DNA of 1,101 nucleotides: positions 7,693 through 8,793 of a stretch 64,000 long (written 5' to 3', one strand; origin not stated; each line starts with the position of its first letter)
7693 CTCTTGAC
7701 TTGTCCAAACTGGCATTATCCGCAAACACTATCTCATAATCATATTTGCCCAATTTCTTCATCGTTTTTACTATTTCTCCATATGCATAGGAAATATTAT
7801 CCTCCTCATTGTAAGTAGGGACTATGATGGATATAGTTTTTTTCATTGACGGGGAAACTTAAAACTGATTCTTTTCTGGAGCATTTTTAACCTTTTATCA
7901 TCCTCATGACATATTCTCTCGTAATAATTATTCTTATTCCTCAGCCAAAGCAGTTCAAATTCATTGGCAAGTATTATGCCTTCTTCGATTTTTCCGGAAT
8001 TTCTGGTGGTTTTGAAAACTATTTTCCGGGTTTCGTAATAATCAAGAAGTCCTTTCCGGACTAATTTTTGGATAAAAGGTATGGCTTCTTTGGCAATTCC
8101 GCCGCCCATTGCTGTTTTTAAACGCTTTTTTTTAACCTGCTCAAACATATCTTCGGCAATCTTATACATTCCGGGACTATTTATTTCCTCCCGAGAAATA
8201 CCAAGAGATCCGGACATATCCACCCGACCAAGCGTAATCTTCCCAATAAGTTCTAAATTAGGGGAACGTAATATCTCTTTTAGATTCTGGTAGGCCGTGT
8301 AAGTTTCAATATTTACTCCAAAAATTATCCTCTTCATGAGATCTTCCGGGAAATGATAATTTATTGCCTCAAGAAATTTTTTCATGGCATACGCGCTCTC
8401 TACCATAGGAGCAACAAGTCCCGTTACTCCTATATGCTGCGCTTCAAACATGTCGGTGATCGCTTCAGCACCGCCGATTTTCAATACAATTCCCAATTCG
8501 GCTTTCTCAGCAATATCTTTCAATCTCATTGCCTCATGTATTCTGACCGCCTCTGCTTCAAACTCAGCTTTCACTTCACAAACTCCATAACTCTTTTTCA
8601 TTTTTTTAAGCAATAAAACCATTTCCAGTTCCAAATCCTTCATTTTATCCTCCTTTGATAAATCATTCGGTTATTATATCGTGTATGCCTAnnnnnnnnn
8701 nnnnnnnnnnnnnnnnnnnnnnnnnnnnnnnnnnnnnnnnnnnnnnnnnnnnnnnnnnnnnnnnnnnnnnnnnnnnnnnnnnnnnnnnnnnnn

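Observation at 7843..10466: Aldolase-like protein, DHQ-synthase-like cyclase and SDR trio inside a glycan island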

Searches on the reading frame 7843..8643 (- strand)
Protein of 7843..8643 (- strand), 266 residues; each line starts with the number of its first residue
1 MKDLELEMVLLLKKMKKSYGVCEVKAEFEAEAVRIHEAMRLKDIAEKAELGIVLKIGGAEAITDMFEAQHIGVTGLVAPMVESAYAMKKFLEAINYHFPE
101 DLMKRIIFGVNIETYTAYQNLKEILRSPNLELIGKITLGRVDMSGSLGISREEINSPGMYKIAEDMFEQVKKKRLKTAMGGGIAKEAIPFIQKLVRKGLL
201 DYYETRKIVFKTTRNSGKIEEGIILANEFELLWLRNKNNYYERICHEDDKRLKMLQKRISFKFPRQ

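Call 5: search_protein_families(library=pfam, proteins=[window:7843-8643:-], max_evalue=0.01)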
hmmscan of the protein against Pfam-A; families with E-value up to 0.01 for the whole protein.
window:7843-8643:- (266 aa): 2 families
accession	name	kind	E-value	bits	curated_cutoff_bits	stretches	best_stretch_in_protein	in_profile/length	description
PF03328.21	HpcH_HpaI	-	1.2e-06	28.4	25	1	34-153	44-164/221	HpcH/HpaI aldolase/citrate lyase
PF06819.16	Arc_PepC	-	0.0051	17.4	23.4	0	165-199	69-103/110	Archaeal Peptidase A24 C-terminal Domain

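Call 6: search_protein_families(library=ncbifam, proteins=[window:7843-8643:-], max_evalue=0.01)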
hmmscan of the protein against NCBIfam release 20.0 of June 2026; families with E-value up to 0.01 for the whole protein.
window:7843-8643:- (266 aa): 2 families
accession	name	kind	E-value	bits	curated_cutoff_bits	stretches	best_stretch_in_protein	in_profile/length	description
NF007521.0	PRK10128.1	equivalog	0.0011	18.6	441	0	107-172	147-208/267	2-keto-3-deoxy-L-rhamnonate aldolase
TIGR02311.1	HpaI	equivalog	0.0097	15.4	368.8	0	106-170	140-200/249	4-hydroxy-2-oxoheptanedioate aldolase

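Call 11: find_homologous_proteins(query=window:7843-8643:-)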
Query window:7843-8643:- (266 aa): 600 proteins with E <= 0.001 among 1342 candidates; the best 120 are listed.
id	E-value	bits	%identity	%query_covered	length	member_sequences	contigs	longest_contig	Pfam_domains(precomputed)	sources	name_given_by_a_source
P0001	8.1e-168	575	100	100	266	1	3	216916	PF03328.21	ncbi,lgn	-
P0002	2.3e-118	413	76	97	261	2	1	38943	-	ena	-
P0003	1.1e-114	401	74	97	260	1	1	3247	PF03328.21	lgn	-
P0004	2.4e-114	399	73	98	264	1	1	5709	PF03328.21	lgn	-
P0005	5.4e-112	392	71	97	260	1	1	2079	PF03328.21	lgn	-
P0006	6.2e-112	392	71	93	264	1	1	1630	PF03328.21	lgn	-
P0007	3.8e-107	376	69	97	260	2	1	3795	PF03328.21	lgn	-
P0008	1.0e-105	371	68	98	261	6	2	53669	-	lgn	-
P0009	6.4e-104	365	66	97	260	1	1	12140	PF03328.21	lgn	-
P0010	1.7e-103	364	69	98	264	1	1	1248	PF03328.21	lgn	-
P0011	2.2e-103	363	69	98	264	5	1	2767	PF03328.21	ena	-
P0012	1.6e-102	361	66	97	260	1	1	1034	-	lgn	-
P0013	3.8e-102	359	64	97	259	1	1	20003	PF03328.21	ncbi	-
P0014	4.2e-102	359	64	97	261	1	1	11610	PF03328.21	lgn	-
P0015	2.9e-101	357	63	97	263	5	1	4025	-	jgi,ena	-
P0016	3.3e-101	356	66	95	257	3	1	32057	PF03328.21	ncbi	ncbi:MAG: aldolase/citrate lyase family protein [Bacteroidota bacterium]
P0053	5.4e-95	336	60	97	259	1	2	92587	PF03328.21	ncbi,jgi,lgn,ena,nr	ncbi:MAG TPA: aldolase/citrate lyase family protein [Candidatus Sulfotelmatobacter sp.]|jgi:4-hydrox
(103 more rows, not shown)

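Call 12: find_encoding_contigs(protein=P0001, flank=3000, max_places=3)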
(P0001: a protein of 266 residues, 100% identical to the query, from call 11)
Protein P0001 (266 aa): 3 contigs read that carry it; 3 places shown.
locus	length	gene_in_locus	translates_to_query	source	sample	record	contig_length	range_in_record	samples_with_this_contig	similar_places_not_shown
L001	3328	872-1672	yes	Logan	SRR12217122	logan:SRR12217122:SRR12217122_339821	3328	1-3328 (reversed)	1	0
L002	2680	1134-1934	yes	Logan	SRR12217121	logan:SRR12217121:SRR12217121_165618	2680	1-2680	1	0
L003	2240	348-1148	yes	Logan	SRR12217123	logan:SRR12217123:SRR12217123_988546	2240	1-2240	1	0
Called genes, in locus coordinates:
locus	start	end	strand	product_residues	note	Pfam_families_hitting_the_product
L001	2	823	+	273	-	?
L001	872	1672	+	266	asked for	PF03328:HpcH_HpaI (weak)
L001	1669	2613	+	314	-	PF00535:Glycos_transf_2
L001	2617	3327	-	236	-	?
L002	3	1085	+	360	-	?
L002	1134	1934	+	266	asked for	PF03328:HpcH_HpaI (weak)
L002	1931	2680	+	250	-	?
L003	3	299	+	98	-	?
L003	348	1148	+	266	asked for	PF03328:HpcH_HpaI (weak)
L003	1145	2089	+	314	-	PF00535:Glycos_transf_2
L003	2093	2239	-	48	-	?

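Call 13: find_encoding_contigs(protein=P0053, flank=10000, max_places=2)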
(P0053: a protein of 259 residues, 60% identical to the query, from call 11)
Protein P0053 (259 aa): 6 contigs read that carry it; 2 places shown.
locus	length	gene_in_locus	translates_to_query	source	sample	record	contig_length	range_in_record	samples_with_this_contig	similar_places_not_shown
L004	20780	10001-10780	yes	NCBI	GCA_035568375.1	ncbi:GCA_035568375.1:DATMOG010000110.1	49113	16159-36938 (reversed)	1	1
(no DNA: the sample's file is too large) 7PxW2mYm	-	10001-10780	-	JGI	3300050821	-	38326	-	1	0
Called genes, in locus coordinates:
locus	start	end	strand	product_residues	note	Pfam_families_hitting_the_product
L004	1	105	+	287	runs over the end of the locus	PF00535:Glycos_transf_2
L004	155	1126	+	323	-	PF01073:3Beta_HSD, PF01370:Epimerase, PF02719:Polysacc_synt_2, PF04321:RmlD_sub_bind, PF05368:NmrA, PF07993:NAD_binding_4 (faint), PF13460:NAD_binding_10, PF16363:GDP_Man_Dehyd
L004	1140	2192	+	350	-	PF13439:Glyco_transf_4, PF00534:Glycos_transf_1, PF13692:Glyco_trans_1_4, PF20706:GT4-conflict (weak)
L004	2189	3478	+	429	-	PF01943:Polysacc_synt (weak), PF01554:MatE (faint), PF13440:Polysacc_synt_3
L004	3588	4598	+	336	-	PF01209:Ubie_methyltran (faint), PF13489:Methyltransf_23 (faint), PF08241:Methyltransf_11, PF08242:Methyltransf_12, PF13649:Methyltransf_25 (weak)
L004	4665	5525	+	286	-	PF00923:TAL_FSA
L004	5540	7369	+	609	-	PF02776:TPP_enzyme_N, PF00205:TPP_enzyme_M, PF02775:TPP_enzyme_C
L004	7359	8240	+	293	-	PF01370:Epimerase, PF04321:RmlD_sub_bind, PF16363:GDP_Man_Dehyd (weak)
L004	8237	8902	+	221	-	PF01370:Epimerase (weak), PF04321:RmlD_sub_bind (faint), PF13561:adh_short_C2, PF00106:adh_short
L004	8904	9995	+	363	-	PF01761:DHQ_synthase, PF24621:DHQS_C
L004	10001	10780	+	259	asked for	PF03328:HpcH_HpaI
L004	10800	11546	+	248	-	PF00535:Glycos_transf_2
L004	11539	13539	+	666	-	PF09594:GT87 (weak)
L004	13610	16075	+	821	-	PF09586:YfhO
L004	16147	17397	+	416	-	PF09594:GT87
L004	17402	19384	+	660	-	-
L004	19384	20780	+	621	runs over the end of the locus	PF13231:PMT_2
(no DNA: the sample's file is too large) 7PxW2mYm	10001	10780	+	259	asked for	PF03328:HpcH_HpaI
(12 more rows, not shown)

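Call 14: find_encoding_contigs(protein=P0016, flank=10000, max_places=2)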
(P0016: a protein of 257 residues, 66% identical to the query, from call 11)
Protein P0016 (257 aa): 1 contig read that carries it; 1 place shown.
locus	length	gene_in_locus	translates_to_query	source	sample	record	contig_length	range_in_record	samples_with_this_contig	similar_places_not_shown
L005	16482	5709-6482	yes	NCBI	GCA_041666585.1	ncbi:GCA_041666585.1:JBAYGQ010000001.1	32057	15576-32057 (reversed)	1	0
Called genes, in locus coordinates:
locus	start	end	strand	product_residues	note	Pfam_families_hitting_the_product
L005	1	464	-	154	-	PF01041:DegT_DnrJ_EryC1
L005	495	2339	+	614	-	PF02776:TPP_enzyme_N, PF00205:TPP_enzyme_M, PF02775:TPP_enzyme_C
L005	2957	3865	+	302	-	PF01370:Epimerase, PF04321:RmlD_sub_bind, PF16363:GDP_Man_Dehyd (faint), PF01073:3Beta_HSD (weak)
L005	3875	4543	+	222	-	PF01370:Epimerase (weak), PF04321:RmlD_sub_bind (weak), PF23441:SDR (faint), PF00106:adh_short, PF13561:adh_short_C2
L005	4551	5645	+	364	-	PF01761:DHQ_synthase, PF24621:DHQS_C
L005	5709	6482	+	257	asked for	PF03328:HpcH_HpaI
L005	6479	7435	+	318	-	PF00535:Glycos_transf_2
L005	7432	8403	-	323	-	PF04321:RmlD_sub_bind, PF01073:3Beta_HSD, PF01370:Epimerase, PF02719:Polysacc_synt_2, PF16363:GDP_Man_Dehyd, PF07993:NAD_binding_4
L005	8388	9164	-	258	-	PF00483:NTP_transferase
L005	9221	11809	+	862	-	PF13231:PMT_2 (weak)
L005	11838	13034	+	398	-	PF13439:Glyco_transf_4, PF13579:Glyco_trans_4_4, PF20706:GT4-conflict (weak), PF00534:Glycos_transf_1, PF13692:Glyco_trans_1_4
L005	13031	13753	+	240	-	PF01209:Ubie_methyltran, PF13489:Methyltransf_23, PF05219:DREV (weak), PF07021:MetW, PF13847:Methyltransf_31, PF08241:Methyltransf_11, PF08242:Methyltransf_12, PF13649:Methyltransf_25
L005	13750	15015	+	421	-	-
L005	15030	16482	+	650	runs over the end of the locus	PF13522:GATase_6, PF12481:DUF3700 (weak), PF13537:GATase_7, PF00733:Asn_synthase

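Call 24: search_solved_structures(query=window:7843-8643:-, max_evalue=1, show_alignments=2)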
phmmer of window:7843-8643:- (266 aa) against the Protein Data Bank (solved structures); distinct sequences matched with E-value up to 1: 4.
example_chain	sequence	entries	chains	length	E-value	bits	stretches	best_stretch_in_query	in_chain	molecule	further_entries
5zxl_A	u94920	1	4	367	0.065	16.4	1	17-89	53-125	Glycerol dehydrogenase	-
8goa_A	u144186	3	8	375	0.067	16.4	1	17-89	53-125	Glycerol dehydrogenase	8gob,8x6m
2vws_A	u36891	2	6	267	0.28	14.3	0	108-172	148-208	YFAU, 2-KETO-3-DEOXY SUGAR ALDOLASE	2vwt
1jpu_A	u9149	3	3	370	0.8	12.8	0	14-79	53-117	glycerol dehydrogenase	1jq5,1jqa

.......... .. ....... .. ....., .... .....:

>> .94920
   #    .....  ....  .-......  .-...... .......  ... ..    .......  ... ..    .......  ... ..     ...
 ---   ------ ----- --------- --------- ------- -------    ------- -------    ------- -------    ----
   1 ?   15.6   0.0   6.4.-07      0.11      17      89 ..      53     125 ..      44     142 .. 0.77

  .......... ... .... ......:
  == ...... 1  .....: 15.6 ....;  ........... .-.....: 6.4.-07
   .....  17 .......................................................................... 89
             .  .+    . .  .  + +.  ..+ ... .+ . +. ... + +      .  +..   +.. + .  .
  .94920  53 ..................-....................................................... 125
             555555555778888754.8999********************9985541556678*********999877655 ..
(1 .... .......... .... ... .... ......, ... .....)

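Call 31: find_related_loci(query=A1, collection=genome_contigs, flank=9000)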
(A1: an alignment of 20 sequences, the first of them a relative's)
Query A1 (266 aa) in genome_contigs; peptide patterns used: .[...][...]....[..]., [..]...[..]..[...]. (x = any residue, [..] = any of these).
599 stretches matched a pattern (row limit reached: there are more); 541 encode a relative of the query (tblastn E <= 1e-3); the best 80 are kept; 80 distinct loci.
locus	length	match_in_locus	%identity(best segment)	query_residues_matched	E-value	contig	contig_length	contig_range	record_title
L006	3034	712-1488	66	1-259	9e-116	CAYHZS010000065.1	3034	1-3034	MAG TPA_asm: uncultured Candidatus Saccharibacteria bacterium isolate ERP119705_co18_87 genome assembly, contig: NODE_50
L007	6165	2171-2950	66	1-260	1e-111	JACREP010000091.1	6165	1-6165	MAG: Candidatus Gottesmanbacteria bacterium isolate NC_groundwater_1702_Pr3_B-0.1um_50_12 SR-2_scaffold_141_2753343, who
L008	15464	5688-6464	66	1-259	2e-110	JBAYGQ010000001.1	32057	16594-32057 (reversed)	MAG: Bacteroidota bacterium isolate SO_2016_GW1_129 scaffold02508_OW334_2016, whole genome shotgun sequence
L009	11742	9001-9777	64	1-259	7e-107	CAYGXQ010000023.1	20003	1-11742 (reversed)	MAG TPA_asm: uncultured Gammaproteobacteria bacterium isolate ERP119294_co1_458 genome assembly, contig: NODE_3307_lengt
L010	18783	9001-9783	64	4-264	2e-105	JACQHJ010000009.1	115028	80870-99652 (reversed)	MAG: Candidatus Levyibacteriota bacterium isolate NC_groundwater_1096_Ag_S2p5_37_166 S_2p5_S6_coassembly_k141_5103421, w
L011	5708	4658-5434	62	1-259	3e-105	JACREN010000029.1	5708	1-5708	MAG: Candidatus Gottesmanbacteria bacterium isolate NC_groundwater_1700_Pr3_B-0.1um_46_16 SR-2_scaffold_141_1530453, who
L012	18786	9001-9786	64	1-262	1e-104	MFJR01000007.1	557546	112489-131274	MAG: Candidatus Gottesmanbacteria bacterium RIFCSPLOWO2_01_FULL_39_12b rifcsplowo2_01_scaffold_21, whole genome shotgun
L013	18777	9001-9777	60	1-259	2e-102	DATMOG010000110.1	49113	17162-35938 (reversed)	MAG TPA_asm: Candidatus Sulfotelmatobacter sp. isolate SMAG_U12870 k141_1873392, whole genome shotgun sequence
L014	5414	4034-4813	60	1-259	5e-96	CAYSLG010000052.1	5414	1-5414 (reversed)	MAG TPA_asm: uncultured Gammaproteobacteria bacterium isolate binchicken_co251_965 genome assembly, contig: NODE_21736_l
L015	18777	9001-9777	57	1-259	2e-94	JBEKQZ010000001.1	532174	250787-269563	MAG: Candidatus Levyibacteriota bacterium isolate SPRUCE 49 SPRUCE_49_1, whole genome shotgun sequence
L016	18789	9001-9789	59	1-262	2e-93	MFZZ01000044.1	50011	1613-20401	MAG: Candidatus Roizmanbacteria bacterium RIFCSPHIGHO2_12_FULL_38_13 rifcsphigho2_12_scaffold_884, whole genome shotgun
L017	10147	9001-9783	58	1-259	4e-91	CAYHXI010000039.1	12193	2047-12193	MAG TPA_asm: uncultured Methanosarcinales archaeon isolate ERP119705_co15_591 genome assembly, contig: NODE_6044_length_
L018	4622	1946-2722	58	1-259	5e-90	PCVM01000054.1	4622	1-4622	MAG: Candidatus Roizmanbacteria bacterium CG11_big_fil_rev_8_21_14_0_20_36_8 CG11_8_21_14_0.20_scaffold_35636_c, whole g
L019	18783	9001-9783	58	1-259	2e-89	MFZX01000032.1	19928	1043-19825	MAG: Candidatus Roizmanbacteria bacterium RIFCSPHIGHO2_12_FULL_37_23 rifcsphigho2_12_scaffold_3763, whole genome shotgun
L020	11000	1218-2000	56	1-259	7e-89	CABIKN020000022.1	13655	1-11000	Candidatus Roizmanbacteria bacterium isolate CandRoiz1 genome assembly, contig: CANDROIZ_Contig_29, whole genome shotgun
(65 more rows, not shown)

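Call 45: search_dna_similar(query=window:7843-8643:-, collection=plasmids, mode=protein, max_evalue=1e-10, max_rows=30)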
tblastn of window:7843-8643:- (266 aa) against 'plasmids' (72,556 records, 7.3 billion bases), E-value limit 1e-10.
Records with a match: 3; places in all: 3; records where one place covers at least 80% of the query: 3.
Best place of each record, by identity: <60% 3.
By first word of the organism name: Novosphingobium 2; Ilyobacter 1.
By predicted mobility (MOB-suite, as given by PLSDB): non-mobilizable 3.
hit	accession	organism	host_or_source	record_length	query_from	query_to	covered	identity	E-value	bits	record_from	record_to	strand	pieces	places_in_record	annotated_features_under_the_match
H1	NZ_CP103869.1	Novosphingobium humi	pure culture,soil biofilm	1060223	19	258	90%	39.4%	5e-49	180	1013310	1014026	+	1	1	none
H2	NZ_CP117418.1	Novosphingobium humi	Single cell,Soil from military shooting ...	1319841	19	258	90%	39.4%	5e-49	180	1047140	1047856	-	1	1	none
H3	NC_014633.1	Ilyobacter polytropus DSM 2926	marine mud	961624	19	256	89%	34.3%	3e-35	140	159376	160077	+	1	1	aldolase/citrate lyase family protein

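Call 46: predict_structure(alignment_id=A1)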
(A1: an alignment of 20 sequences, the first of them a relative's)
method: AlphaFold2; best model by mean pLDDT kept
length: 266 residues; sequences in the alignment: 20
mean_pLDDT: 89.8   pTM: 0.86
mean pLDDT of the five models: 89.8, 87.4, 86.5, 86.5, 85.5
residues with pLDDT >= 90: 188; 70-90: 60; 50-70: 16; < 50: 2
segments of 3 or more residues with pLDDT < 50: none
pLDDT, mean of each block of 10 residues (from residue 1): 87 96 82 72 95 82 81 89 93 92 93 96 96 96 91 88 98 97 90 95 96 86 96 91 90 91 57
secondary structure, 60 per line:
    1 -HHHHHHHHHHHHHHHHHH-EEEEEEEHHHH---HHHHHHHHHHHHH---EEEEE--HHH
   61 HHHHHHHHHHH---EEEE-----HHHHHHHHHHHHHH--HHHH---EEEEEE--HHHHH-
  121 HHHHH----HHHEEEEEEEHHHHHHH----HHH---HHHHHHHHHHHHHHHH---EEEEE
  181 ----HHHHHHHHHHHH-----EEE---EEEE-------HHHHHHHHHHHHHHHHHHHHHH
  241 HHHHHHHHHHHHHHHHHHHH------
elements in order: H2-19 E21-27 H28-31 H35-47 E51-55 H58-71 E75-78 H84-97 H100-103 E107-112 H115-119 H121-125 E133-139 H140-146 H157-172 E176-180 H185-196 E202-204 E208-211 H219-260

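Call 48: get_annotated_region(hit=H1, flank=12000)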
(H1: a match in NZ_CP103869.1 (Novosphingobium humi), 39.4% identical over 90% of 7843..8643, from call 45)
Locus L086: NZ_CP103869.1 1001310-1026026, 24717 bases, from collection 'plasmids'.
description: Novosphingobium humi strain G5 plasmid unnamed1, complete sequence
organism: Novosphingobium humi (NCBI taxid 2282397)
taxonomy: Bacteria; Pseudomonadota; Alphaproteobacteria; Sphingomonadales; Sphingomonadaceae; Novosphingobium; Novosphingobium humi
host: -; source: pure culture,soil biofilm; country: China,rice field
typing (MOB-suite, as given by PLSDB): non-mobilizable
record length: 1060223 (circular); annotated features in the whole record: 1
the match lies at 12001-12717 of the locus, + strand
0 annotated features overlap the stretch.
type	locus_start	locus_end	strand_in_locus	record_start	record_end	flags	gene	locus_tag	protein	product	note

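Call 49: get_annotated_region(hit=H3, flank=12000)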
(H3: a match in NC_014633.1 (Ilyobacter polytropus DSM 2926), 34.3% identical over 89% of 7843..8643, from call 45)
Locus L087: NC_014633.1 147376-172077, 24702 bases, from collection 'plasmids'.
description: Ilyobacter polytropus DSM 2926 plasmid pILYOP01, complete sequence
organism: Ilyobacter polytropus DSM 2926 (NCBI taxid 572544)
taxonomy: Bacteria; Fusobacteriota; Fusobacteriia; Fusobacteriales; Fusobacteriaceae; Ilyobacter; Ilyobacter polytropus; Ilyobacter polytropus DSM 2926
host: -; source: marine mud; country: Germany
typing (MOB-suite, as given by PLSDB): non-mobilizable; replicon rep_cluster_99
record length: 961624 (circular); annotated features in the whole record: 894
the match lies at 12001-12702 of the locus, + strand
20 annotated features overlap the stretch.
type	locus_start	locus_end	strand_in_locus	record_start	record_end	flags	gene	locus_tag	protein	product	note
CDS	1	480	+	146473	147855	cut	-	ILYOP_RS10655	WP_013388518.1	oxaloacetate decarboxylase subunit alpha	-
CDS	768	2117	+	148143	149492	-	-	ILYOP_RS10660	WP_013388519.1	MATE family efflux transporter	GO:0009410 - response to xenobiotic stimulus [Evidence IEA]; GO:0006855 - xenobiotic transmembrane transport [Evidence ...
CDS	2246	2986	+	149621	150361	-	-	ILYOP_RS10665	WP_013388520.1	sulfite exporter TauE/SafE family protein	GO:0006810 - transport [Evidence IEA]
CDS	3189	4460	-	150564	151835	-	-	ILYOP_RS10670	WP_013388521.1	four-carbon acid sugar kinase family protein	-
CDS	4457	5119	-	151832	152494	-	-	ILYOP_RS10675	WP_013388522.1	aspartate/glutamate racemase family protein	GO:0006807 - nitrogen compound metabolic process [Evidence IEA]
CDS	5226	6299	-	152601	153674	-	-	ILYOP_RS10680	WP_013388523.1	isocitrate/isopropylmalate dehydrogenase family protein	-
CDS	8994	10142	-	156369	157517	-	-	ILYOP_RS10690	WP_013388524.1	isocitrate/isopropylmalate family dehydrogenase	-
CDS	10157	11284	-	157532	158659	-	-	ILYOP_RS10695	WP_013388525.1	PrpF domain-containing protein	-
CDS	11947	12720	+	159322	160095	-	-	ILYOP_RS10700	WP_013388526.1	aldolase/citrate lyase family protein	-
CDS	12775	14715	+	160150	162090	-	-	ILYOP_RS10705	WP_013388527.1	aconitate hydratase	-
CDS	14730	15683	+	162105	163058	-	-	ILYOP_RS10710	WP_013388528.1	2-hydroxyacid dehydrogenase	-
CDS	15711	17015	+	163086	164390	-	-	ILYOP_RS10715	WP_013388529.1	2-hydroxycarboxylate transporter family protein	-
CDS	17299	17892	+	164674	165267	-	-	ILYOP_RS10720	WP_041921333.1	class II aldolase/adducin family protein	-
CDS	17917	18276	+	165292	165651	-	-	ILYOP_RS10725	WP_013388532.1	CidA/LrgA family protein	-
CDS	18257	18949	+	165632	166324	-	-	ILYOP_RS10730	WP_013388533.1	LrgB family protein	-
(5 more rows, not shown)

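Call 50: get_annotated_region(hit=H2, flank=12000)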
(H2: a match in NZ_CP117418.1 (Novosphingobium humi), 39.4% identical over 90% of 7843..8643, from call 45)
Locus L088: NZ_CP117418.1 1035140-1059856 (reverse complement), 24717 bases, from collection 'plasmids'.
description: Novosphingobium humi strain KACC 19094 plasmid unnamed1, complete sequence
organism: Novosphingobium humi (NCBI taxid 2282397)
taxonomy: Bacteria; Pseudomonadota; Alphaproteobacteria; Sphingomonadales; Sphingomonadaceae; Novosphingobium; Novosphingobium humi
host: -; source: Single cell,Soil from military shooting range; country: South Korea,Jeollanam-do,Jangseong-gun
typing (MOB-suite, as given by PLSDB): non-mobilizable; mating-pair formation MPF_F
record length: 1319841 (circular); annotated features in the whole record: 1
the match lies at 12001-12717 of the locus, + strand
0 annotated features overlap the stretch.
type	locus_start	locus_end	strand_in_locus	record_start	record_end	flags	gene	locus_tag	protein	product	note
